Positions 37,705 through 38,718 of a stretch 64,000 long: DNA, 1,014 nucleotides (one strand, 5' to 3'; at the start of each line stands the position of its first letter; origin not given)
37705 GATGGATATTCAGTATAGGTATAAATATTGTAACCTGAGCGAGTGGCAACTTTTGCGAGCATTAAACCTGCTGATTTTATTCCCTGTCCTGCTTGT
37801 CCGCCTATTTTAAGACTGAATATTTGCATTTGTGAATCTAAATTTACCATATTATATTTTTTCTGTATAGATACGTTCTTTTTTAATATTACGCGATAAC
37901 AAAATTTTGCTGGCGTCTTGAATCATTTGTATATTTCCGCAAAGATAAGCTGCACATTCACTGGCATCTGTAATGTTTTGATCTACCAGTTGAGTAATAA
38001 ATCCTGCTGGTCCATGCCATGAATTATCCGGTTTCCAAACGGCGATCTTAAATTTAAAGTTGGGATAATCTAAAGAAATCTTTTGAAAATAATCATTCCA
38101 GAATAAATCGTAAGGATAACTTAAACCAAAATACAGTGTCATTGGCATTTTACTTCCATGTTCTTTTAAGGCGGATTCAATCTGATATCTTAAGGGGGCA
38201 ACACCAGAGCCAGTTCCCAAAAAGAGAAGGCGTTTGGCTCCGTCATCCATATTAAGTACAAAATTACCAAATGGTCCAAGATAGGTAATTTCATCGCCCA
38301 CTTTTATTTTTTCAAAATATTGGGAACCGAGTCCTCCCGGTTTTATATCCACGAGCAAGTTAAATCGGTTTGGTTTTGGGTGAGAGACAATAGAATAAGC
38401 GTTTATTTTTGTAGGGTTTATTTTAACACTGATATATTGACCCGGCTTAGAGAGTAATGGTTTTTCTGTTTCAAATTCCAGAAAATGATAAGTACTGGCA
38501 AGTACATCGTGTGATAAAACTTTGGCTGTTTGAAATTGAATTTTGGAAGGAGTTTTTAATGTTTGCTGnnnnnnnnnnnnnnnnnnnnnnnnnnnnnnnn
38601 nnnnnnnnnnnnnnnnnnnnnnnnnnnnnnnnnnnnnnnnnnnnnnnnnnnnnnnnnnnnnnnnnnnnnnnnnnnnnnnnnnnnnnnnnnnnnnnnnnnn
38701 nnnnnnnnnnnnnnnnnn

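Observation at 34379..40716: Operon encoding an ADP-forming acyl-CoA synthetase fused to an FNR-like reductase domain, with korA, korB and a transglutaminase-like gene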

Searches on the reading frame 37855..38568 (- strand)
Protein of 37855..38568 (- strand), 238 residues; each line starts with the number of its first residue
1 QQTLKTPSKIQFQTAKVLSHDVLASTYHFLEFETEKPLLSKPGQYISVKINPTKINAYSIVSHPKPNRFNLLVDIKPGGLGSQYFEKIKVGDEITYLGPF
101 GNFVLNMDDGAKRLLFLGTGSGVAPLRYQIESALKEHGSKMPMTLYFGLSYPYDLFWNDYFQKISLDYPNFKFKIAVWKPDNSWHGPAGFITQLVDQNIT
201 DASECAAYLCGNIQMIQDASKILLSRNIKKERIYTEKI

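Call 7: search_solved_structures(query=window:37855-38568:-, max_evalue=0.01, show_alignments=2)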
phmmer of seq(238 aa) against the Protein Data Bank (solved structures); distinct sequences matched with E-value up to 0.01: 115 (the best 60 are shown).
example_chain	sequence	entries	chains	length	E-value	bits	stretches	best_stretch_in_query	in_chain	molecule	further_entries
7qty_A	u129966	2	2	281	4.8e-22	82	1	75-233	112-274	Na(+)-translocating NADH-quinone reductase subunit F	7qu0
7qu3_A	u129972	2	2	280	2.1e-21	79.9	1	45-234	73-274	Na(+)-translocating NADH-quinone reductase subunit F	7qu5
2r6h_A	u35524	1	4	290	5.7e-21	78.5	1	73-220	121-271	NADH:ubiquinone oxidoreductase, Na translocating, F subunit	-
1krh_A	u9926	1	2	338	1.1e-19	74.4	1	41-230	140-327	Benzoate 1,2-Dioxygenase Reductase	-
1tvc_A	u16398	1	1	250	1.1e-19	74.3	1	40-237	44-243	METHANE MONOOXYGENASE COMPONENT C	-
4u9u_A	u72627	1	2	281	5e-19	72.2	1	62-233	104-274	Na(+)-translocating NADH-quinone reductase subunit F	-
8ad3_A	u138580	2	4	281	5e-19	72.2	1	62-233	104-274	Na(+)-translocating NADH-quinone reductase subunit F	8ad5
8ad4_A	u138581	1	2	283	5.1e-19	72.1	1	62-233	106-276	Na(+)-translocating NADH-quinone reductase subunit F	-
4uaj_A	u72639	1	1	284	5.1e-19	72.1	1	62-233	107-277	Na(+)-translocating NADH-quinone reductase subunit F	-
8a1t_F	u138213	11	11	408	1.2e-18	70.9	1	62-233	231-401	Na(+)-translocating NADH-quinone reductase subunit F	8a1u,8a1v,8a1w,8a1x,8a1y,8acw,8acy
7xk3_F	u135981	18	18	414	1.2e-18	70.9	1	62-233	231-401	Na(+)-translocating NADH-quinone reductase subunit F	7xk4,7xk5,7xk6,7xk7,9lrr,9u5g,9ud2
5ogx_A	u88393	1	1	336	2.6e-16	63.3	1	21-237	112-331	Cytochrome P450 reductase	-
7c3a_A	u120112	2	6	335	5.5e-15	58.9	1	14-235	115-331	Ferredoxin reductase component of carbazole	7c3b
4wqm_A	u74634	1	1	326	4.9e-14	55.8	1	13-227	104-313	Toluene-4-monooxygenase electron transfer component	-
2rc5_A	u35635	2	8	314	3.1e-11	46.6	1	74-197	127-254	Ferredoxin-NADP reductase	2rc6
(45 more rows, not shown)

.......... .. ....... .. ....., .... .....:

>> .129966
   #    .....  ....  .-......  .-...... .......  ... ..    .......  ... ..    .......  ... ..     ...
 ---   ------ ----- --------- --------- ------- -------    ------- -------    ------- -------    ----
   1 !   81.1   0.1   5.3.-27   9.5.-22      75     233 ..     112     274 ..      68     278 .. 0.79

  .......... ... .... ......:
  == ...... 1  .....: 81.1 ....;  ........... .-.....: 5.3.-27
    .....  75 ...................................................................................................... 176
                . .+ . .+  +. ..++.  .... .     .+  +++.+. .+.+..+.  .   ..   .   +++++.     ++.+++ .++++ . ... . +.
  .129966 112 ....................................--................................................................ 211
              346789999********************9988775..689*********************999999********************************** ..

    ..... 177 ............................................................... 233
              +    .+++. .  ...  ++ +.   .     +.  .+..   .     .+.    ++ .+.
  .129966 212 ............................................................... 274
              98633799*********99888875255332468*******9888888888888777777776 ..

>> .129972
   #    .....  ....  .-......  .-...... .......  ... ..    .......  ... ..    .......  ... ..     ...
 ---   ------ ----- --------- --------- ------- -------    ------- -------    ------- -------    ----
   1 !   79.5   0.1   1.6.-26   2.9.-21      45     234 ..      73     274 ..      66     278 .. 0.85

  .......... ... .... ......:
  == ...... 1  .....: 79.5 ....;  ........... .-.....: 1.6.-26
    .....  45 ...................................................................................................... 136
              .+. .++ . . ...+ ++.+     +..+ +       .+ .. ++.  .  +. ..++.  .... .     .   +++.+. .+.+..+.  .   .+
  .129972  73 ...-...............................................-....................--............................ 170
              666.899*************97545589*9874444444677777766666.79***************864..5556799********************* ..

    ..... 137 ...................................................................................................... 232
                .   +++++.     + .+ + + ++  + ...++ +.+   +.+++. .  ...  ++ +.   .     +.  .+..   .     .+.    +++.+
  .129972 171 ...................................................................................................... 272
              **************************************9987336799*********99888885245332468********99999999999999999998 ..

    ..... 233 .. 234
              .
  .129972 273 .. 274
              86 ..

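Call 20: search_protein_representatives(protein=window:37855-38568:-)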
Query: 238 residues. Proteins with E-value up to 0.001 (for the whole library): 9860; up to 1e-10: 2824; up to 1e-30: 73. The best 150 are listed.
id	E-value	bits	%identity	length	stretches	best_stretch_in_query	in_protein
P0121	3.8e-89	314.8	61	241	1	11-238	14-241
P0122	4.0e-81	288.6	55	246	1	9-237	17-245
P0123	1.7e-80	286.5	53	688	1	6-237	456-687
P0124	1.1e-77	277.3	54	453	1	11-237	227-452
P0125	2.9e-69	249.7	49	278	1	5-237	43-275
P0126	5.0e-68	245.7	50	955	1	7-237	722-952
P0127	2.1e-62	227.3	45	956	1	16-237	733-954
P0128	5.2e-58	212.9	43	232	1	12-237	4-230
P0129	8.6e-52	192.5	42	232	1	15-237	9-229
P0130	1.7e-51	191.6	44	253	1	9-237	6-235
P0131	2.3e-51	191.2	42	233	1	13-236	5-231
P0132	3.7e-51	190.5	38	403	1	6-237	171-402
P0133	6.0e-51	189.8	38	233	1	12-237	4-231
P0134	2.0e-49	184.8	40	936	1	6-237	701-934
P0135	5.5e-47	176.8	37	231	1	11-237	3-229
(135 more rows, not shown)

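Call 33: list_cluster_members(proteins=[P0121, P0122, P0125, P0128, P0129, P0130, P0131, P0133, P0135, P0132])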
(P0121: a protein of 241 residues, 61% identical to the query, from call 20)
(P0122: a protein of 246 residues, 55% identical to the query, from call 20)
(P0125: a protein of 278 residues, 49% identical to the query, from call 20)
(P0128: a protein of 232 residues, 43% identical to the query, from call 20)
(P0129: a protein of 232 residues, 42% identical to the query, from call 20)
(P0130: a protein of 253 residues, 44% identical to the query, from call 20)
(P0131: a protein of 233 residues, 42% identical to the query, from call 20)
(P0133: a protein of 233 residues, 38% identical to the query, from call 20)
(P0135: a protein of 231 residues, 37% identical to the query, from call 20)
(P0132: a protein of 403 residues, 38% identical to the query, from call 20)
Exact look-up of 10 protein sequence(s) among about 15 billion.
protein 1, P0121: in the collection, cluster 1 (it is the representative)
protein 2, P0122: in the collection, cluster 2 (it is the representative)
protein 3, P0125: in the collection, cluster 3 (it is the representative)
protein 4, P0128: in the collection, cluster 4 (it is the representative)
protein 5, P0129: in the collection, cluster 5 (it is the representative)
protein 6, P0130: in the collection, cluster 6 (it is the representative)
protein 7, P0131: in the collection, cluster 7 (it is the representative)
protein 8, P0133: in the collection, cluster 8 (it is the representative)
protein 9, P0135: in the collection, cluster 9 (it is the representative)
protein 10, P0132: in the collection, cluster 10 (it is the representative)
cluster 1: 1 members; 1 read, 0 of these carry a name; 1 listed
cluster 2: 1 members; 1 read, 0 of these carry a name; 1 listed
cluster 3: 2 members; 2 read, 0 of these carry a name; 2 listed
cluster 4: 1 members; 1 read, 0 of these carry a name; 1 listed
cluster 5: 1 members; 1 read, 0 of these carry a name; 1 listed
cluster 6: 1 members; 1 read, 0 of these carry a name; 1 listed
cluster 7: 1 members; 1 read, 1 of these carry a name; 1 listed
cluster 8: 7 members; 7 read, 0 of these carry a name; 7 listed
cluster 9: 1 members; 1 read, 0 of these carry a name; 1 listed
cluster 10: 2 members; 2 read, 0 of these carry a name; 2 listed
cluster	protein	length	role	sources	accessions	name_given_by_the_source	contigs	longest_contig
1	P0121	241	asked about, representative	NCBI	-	-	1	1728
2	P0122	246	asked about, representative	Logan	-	-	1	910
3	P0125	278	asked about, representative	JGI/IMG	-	-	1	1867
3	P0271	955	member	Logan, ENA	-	-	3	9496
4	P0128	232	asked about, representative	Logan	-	-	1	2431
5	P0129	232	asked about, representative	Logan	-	-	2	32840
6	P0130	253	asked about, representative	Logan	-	-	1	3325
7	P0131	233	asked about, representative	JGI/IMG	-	NAD(P)H-flavin reductase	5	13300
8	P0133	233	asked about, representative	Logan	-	-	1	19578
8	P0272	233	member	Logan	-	-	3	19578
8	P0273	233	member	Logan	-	-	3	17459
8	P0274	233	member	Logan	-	-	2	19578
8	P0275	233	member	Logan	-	-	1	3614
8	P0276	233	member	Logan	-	-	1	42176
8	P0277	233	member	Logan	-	-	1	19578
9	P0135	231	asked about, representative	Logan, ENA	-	-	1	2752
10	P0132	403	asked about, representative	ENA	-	-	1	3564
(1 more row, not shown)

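Call 34: find_encoding_contigs(protein=P0133, flank=8000, max_places=2)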
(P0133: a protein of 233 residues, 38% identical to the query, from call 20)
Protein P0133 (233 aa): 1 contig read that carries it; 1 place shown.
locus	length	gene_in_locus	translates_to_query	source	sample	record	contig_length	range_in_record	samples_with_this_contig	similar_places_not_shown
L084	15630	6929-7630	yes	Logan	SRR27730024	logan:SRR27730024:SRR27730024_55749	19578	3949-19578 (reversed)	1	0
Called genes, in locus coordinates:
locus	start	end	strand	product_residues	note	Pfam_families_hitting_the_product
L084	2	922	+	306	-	?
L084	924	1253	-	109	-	-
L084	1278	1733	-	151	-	PF02367:TsaE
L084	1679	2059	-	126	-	PF04892:VanZ-LLP1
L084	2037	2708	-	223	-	-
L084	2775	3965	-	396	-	PF01551:Peptidase_M23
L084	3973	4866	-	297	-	PF18075:FtsX_ECD, PF02687:FtsX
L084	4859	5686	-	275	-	PF03193:RsgA_GTPase (weak), PF00005:ABC_tran, PF13401:AAA_22 (weak), PF13304:AAA_21 (faint)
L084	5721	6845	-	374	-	PF02646:RmuC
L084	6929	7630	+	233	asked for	PF00970:FAD_binding_6 (weak), PF00175:NAD_binding_1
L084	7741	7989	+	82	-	PF06902:Fer4_19 (weak), PF13370:Fer4_13, PF13459:Fer4_15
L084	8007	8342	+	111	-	PF01588:tRNA_bind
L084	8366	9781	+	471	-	PF00133:tRNA-synt_1, PF09334:tRNA-synt_1g, PF00133:tRNA-synt_1, PF01406:tRNA-synt_1e (weak)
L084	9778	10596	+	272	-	PF01026:TatD_DNase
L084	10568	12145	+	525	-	-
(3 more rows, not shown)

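Call 35: find_encoding_contigs(protein=P0129, flank=8000, max_places=2)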
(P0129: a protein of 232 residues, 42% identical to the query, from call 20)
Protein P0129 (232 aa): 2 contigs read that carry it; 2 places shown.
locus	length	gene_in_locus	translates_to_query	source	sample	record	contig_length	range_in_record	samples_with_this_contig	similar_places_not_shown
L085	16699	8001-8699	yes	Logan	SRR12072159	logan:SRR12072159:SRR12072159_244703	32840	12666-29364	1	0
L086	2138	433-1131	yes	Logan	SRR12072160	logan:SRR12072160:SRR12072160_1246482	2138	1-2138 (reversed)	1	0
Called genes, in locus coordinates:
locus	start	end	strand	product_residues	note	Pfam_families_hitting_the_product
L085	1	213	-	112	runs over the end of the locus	-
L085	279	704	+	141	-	-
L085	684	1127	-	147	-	-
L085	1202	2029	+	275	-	PF00119:ATP-synt_A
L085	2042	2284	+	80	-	PF00137:ATP-synt_C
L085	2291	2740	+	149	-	-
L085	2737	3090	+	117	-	PF00213:OSCP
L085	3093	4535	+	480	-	PF02874:ATP-synt_ab_N (weak), PF00006:ATP-synt_ab, PF06745:ATPase (weak), PF00306:ATP-synt_ab_C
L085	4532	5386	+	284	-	PF00231:ATP-synt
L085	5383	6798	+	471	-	PF02874:ATP-synt_ab_N, PF00006:ATP-synt_ab, PF22919:ATP-synt_VA_C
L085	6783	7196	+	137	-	PF02823:ATP-synt_DE_N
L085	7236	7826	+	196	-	-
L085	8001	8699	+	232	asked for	PF00970:FAD_binding_6 (weak), PF00175:NAD_binding_1, PF08030:NAD_binding_6 (faint)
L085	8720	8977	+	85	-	PF06902:Fer4_19 (faint), PF13459:Fer4_15, PF13370:Fer4_13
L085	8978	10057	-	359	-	-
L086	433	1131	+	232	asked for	PF00970:FAD_binding_6 (weak), PF00175:NAD_binding_1, PF08030:NAD_binding_6 (faint)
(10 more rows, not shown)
